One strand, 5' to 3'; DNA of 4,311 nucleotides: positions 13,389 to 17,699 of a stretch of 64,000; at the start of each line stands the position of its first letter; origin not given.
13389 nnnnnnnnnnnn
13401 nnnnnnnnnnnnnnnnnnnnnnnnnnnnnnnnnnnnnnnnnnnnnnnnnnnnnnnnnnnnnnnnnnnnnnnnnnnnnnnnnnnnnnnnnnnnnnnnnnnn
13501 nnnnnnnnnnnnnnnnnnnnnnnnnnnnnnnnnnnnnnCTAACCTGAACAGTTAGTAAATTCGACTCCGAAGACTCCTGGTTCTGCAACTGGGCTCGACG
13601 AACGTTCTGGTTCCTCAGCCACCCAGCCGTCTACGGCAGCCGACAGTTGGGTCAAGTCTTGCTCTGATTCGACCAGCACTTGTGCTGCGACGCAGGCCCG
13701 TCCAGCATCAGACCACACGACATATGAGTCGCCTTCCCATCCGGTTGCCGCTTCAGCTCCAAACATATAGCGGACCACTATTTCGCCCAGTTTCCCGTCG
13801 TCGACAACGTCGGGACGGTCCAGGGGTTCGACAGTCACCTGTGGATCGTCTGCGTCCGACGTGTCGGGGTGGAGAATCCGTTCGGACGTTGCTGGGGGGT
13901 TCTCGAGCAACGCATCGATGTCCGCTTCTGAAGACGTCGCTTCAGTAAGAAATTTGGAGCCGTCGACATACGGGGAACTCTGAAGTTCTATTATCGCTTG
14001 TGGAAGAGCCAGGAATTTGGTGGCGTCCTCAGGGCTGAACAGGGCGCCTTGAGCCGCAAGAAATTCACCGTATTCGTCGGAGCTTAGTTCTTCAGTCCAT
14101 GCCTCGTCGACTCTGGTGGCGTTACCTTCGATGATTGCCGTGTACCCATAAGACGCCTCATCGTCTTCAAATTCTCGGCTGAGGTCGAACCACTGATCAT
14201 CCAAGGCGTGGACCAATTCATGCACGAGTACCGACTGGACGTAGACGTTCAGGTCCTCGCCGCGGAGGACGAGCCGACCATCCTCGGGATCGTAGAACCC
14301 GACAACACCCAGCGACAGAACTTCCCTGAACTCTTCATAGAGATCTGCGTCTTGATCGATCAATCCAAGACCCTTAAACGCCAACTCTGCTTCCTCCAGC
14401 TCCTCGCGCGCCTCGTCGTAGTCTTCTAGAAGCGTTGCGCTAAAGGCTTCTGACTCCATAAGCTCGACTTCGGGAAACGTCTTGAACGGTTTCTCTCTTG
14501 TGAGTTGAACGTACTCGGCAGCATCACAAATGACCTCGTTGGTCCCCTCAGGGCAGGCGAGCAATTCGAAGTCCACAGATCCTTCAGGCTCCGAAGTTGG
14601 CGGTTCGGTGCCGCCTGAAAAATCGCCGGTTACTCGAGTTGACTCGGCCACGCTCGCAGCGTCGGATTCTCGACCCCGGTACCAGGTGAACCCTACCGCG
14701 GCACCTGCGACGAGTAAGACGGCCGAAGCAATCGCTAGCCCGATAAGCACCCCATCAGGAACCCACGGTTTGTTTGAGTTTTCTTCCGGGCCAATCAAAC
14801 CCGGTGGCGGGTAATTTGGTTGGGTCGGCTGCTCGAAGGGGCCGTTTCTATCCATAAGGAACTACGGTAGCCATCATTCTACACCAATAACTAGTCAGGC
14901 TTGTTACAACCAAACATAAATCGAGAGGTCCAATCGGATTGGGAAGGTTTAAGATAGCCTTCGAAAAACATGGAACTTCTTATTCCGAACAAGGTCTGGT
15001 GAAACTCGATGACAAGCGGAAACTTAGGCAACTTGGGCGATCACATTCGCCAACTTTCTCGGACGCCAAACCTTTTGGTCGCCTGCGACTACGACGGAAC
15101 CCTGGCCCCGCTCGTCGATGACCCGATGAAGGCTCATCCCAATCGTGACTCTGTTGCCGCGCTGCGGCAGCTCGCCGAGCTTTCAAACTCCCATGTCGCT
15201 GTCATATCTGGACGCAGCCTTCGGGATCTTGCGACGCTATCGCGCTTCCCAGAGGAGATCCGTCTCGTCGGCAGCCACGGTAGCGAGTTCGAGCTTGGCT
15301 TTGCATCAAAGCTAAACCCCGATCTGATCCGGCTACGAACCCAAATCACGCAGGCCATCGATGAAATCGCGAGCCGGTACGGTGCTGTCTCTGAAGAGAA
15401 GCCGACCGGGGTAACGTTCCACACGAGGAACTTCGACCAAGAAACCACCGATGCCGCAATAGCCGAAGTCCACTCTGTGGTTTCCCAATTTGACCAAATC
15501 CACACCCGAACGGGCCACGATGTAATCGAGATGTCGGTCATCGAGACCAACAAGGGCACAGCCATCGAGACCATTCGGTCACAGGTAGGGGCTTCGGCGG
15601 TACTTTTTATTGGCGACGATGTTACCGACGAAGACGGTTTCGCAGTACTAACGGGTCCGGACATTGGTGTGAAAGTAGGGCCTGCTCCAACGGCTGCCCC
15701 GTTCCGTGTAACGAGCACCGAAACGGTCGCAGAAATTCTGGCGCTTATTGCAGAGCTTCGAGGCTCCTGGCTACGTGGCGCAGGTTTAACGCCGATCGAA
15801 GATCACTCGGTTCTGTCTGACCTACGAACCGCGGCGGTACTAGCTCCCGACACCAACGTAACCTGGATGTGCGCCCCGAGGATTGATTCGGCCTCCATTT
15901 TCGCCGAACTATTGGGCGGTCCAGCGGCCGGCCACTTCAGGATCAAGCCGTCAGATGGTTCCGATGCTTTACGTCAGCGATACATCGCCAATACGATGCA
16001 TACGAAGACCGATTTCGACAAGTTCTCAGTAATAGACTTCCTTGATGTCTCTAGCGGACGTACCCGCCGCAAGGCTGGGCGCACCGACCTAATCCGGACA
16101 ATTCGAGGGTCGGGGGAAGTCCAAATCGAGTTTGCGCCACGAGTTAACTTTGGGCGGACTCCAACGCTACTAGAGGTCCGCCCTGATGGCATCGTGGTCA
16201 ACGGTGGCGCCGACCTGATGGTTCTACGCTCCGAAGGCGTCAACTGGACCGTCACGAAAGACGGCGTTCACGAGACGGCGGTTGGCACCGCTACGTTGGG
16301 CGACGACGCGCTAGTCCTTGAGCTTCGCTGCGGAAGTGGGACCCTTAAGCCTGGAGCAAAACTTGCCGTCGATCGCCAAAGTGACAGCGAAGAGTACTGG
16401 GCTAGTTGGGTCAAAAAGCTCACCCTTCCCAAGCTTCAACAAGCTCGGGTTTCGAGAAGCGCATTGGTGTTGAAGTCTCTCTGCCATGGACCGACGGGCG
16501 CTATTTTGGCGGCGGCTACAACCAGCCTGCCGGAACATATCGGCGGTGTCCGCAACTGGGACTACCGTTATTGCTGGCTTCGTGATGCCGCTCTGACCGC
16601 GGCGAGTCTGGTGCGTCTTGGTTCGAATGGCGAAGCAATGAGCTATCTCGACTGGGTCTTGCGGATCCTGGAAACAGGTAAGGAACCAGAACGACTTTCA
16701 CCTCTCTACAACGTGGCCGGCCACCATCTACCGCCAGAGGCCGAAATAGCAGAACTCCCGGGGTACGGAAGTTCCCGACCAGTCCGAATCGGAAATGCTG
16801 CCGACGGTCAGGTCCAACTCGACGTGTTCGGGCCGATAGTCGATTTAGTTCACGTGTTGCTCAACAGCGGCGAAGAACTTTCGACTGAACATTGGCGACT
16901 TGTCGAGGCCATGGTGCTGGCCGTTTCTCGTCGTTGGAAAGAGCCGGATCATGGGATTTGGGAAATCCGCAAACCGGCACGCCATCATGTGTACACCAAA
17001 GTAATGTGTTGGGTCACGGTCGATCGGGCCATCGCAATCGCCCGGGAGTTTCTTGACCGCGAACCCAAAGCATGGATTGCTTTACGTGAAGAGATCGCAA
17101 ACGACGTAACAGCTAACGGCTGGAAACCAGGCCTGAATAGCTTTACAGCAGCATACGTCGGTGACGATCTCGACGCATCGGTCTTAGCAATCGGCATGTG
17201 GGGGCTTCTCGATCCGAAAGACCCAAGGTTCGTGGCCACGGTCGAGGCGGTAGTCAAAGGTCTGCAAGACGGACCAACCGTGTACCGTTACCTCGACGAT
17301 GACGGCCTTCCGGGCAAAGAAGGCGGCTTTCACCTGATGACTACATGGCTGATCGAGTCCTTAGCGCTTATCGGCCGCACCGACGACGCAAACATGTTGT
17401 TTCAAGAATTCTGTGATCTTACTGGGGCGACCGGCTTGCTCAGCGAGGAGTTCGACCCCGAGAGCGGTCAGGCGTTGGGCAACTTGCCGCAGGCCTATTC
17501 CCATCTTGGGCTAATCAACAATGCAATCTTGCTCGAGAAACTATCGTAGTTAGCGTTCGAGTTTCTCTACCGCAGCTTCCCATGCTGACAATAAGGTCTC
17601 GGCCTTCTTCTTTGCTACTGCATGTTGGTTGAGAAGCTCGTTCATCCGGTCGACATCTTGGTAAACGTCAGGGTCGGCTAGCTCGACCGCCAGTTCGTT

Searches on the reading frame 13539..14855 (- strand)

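Call 22: search_protein_families(library=pfam, proteins=[window:13539-14855:-], max_evalue=0.0001)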
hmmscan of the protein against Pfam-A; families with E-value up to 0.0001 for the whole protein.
window:13539-14855:- (438 aa): 0 families

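Call 67: search_protein_families(library=pfam, proteins=[window:13539-14855:-], max_evalue=1)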
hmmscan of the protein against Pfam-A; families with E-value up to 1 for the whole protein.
window:13539-14855:- (438 aa): 3 families
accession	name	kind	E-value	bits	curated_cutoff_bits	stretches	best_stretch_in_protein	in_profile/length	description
PF20573.4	DUF6782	-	0.0019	17.9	27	1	150-217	35-101/241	Putative metallopeptidase family (DUF6782)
PF11846.14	Wzy_C_2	-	0.073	13.5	28.5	1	112-161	129-177/191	Virulence factor membrane-bound polymerase, C-terminal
PF18288.6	FAA_hydro_N_2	-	0.29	12.1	25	0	191-232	11-52/78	Fumarylacetoacetase N-terminal domain 2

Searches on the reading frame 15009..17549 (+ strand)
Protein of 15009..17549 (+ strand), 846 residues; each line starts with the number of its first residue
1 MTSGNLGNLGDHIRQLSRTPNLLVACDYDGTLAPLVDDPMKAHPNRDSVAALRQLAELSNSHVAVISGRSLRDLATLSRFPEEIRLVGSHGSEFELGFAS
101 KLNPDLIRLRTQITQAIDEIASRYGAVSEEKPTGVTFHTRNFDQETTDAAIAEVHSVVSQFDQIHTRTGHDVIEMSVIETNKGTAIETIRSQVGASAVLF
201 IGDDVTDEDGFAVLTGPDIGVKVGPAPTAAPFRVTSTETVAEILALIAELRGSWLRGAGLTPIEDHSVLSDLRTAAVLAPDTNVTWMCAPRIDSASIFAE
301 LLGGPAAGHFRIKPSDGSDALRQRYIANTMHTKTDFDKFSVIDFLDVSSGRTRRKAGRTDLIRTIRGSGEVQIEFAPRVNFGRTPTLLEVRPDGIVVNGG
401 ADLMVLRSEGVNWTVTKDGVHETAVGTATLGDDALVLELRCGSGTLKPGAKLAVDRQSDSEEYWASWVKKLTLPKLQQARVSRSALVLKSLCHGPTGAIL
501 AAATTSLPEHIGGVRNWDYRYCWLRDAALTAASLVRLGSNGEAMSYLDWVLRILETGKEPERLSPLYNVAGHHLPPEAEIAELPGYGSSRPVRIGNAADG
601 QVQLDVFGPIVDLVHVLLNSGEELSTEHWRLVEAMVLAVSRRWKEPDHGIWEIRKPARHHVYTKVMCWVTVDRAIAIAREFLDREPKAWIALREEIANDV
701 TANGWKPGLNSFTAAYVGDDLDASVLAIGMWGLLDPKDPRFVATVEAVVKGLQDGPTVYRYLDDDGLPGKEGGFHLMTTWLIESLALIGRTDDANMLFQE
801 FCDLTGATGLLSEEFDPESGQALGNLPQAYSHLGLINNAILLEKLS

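Call 22: search_protein_families(library=pfam, proteins=[window:15009-17549:+], max_evalue=0.0001)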
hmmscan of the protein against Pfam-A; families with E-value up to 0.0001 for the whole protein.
window:15009-17549:+ (846 aa): 3 families
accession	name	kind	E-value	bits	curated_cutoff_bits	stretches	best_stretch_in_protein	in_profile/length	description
PF19291.4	TREH_N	-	9.5e-64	215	23.1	1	249-464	1-211/211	Trehalase-like, N-terminal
PF00723.27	Glyco_hydro_15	-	5e-58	197.4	22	1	481-837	7-424/427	Glycosyl hydrolases family 15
PF02358.22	Trehalose_PPase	-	8.8e-31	107.3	27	1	26-216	2-205/235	Trehalose-phosphatase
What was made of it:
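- Checked: A trehalose-phosphatase / TREH_N / GH15 fusion lies at 15009..17549, 5 kb from the 3' end of the gene (call 22).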
